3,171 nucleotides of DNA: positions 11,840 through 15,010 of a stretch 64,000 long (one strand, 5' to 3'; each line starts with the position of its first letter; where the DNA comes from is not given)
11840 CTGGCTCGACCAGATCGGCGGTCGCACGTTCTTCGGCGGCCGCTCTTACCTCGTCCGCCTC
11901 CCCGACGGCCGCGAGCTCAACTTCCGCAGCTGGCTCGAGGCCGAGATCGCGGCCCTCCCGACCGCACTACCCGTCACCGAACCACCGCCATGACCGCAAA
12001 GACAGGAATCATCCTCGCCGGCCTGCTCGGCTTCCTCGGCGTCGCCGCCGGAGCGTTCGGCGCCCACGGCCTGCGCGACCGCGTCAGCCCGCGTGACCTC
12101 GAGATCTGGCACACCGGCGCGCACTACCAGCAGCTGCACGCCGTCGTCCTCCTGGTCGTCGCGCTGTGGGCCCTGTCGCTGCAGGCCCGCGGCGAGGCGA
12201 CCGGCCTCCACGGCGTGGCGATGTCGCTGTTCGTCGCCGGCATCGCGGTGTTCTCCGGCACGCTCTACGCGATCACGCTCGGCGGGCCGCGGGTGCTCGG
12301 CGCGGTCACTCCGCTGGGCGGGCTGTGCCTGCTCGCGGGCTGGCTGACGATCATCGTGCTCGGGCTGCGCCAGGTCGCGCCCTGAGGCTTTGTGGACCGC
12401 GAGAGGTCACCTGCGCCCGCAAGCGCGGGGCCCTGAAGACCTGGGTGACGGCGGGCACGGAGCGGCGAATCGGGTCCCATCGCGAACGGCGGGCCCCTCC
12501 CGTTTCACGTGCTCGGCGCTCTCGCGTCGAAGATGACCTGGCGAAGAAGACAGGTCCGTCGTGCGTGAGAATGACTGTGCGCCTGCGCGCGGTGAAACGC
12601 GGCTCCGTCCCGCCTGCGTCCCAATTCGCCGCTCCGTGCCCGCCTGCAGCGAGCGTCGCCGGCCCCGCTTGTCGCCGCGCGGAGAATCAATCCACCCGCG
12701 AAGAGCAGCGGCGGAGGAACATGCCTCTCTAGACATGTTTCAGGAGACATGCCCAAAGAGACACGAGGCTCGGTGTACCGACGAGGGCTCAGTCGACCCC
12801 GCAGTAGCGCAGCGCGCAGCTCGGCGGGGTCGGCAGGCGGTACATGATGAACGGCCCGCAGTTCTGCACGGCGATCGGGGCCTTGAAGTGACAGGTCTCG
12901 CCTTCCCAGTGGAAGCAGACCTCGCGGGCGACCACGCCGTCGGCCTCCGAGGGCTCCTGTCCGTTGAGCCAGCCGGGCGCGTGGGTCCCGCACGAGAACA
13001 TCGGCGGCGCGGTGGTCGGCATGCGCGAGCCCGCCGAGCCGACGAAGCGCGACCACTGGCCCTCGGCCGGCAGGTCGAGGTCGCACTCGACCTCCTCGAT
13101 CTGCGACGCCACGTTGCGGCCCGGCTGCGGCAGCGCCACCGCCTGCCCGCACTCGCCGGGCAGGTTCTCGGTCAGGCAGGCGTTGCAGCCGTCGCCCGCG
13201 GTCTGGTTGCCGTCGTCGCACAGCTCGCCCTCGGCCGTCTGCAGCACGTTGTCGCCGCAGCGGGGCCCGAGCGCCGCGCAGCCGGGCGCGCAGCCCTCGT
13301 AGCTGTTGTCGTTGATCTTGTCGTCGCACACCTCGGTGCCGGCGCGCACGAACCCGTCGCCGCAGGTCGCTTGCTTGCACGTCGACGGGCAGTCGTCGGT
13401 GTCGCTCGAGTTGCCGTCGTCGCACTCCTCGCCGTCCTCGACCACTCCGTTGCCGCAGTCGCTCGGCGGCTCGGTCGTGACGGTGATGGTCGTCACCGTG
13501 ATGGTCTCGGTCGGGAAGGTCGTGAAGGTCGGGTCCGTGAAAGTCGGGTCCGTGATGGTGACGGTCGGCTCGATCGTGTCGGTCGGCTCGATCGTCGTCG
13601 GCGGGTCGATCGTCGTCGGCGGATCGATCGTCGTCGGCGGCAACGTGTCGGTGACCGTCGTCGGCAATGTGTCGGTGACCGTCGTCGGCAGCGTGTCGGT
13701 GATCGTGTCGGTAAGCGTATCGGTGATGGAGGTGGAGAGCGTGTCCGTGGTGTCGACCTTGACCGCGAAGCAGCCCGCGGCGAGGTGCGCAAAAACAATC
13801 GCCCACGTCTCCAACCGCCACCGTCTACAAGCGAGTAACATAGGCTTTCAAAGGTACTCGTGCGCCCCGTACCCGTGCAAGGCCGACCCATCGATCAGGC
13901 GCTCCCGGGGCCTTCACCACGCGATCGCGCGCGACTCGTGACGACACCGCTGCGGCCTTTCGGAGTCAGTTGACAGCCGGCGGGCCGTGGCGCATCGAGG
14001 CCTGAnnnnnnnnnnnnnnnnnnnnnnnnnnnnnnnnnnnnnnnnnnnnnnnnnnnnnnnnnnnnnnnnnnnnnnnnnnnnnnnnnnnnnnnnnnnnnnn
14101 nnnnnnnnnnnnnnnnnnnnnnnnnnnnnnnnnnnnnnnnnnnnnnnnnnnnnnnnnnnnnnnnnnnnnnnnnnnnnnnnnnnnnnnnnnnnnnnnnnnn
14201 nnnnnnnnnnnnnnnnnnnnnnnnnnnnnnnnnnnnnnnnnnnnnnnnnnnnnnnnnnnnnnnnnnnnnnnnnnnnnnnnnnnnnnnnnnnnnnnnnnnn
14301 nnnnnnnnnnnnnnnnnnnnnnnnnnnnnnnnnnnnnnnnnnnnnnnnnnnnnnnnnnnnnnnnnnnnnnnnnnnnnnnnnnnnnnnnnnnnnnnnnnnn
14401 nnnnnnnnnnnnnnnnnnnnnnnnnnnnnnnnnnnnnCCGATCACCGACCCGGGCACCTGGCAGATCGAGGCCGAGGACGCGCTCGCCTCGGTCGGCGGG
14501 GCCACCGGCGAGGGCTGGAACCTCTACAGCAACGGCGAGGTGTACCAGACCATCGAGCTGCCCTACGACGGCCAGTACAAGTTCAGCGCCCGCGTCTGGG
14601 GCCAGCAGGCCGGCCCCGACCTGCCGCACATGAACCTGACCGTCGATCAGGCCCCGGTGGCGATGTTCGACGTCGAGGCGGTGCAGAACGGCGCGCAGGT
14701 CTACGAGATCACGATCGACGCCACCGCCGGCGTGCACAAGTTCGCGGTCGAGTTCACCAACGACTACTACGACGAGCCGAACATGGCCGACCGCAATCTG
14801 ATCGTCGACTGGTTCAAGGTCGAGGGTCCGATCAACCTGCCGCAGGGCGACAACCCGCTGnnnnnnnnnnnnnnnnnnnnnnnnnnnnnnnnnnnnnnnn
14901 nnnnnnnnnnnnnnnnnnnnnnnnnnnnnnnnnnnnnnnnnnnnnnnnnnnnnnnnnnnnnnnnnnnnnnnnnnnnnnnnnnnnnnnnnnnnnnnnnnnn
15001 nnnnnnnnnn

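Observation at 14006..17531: DUF1592 (CxxCH-bearing lipoprotein) + Tat-exported DUF1552 gene pair of unknown function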

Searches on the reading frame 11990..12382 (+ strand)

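Call 3: search_protein_families(library=pfam, proteins=[window:11990-12382:+], max_evalue=0.01)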
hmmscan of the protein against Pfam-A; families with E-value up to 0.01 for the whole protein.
window:11990-12382:+ (131 aa): 1 family
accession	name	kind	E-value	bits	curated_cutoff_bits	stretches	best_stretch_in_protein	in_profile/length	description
PF04241.20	DUF423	-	1.9e-26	92.5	25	1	20-111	1-86/86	Protein of unknown function (DUF423)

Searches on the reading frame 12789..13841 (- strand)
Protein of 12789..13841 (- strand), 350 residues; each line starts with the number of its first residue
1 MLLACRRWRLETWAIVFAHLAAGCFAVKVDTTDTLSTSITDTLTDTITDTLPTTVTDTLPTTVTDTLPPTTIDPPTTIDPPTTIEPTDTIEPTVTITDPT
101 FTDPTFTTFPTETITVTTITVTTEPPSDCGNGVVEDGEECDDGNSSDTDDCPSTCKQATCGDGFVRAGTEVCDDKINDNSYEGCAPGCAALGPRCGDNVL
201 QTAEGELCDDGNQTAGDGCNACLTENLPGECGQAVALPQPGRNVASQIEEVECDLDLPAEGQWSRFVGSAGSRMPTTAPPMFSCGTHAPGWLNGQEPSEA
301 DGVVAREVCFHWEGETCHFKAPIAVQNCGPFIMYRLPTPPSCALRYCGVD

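Call 3: search_protein_families(library=pfam, proteins=[window:12789-13841:-], max_evalue=0.01)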
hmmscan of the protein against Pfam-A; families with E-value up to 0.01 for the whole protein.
window:12789-13841:- (350 aa): 2 families
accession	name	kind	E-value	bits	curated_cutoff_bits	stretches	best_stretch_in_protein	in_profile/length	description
PF23283.1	D8C_UMOD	-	1.6e-16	60.7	27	1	266-347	4-87/88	Uromodulin-like, D8C domain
PF13948.11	DUF4215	-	2.7e-13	50.4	27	2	193-222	19-46/47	Domain of unknown function (DUF4215)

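Call 4: search_protein_families(library=ncbifam, proteins=[window:12789-13841:-], max_evalue=0.01)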
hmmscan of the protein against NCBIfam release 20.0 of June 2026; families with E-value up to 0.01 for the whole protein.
window:12789-13841:- (350 aa): 1 family
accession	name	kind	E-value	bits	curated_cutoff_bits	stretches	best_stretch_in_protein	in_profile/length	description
TIGR02232.1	myxo_disulf_rpt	repeat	1.1e-16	60.4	20.8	3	193-223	2-31/38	cysteine-rich acidic repeat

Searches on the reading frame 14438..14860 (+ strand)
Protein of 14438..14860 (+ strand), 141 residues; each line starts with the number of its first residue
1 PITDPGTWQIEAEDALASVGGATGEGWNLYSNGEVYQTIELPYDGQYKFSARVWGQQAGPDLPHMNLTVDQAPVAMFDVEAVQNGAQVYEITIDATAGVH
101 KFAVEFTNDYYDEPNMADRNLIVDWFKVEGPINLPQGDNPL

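Call 70: search_solved_structures(query=window:14438-14860:+, max_evalue=1, show_alignments=4)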
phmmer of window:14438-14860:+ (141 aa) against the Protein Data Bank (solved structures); distinct sequences matched with E-value up to 1: 0.
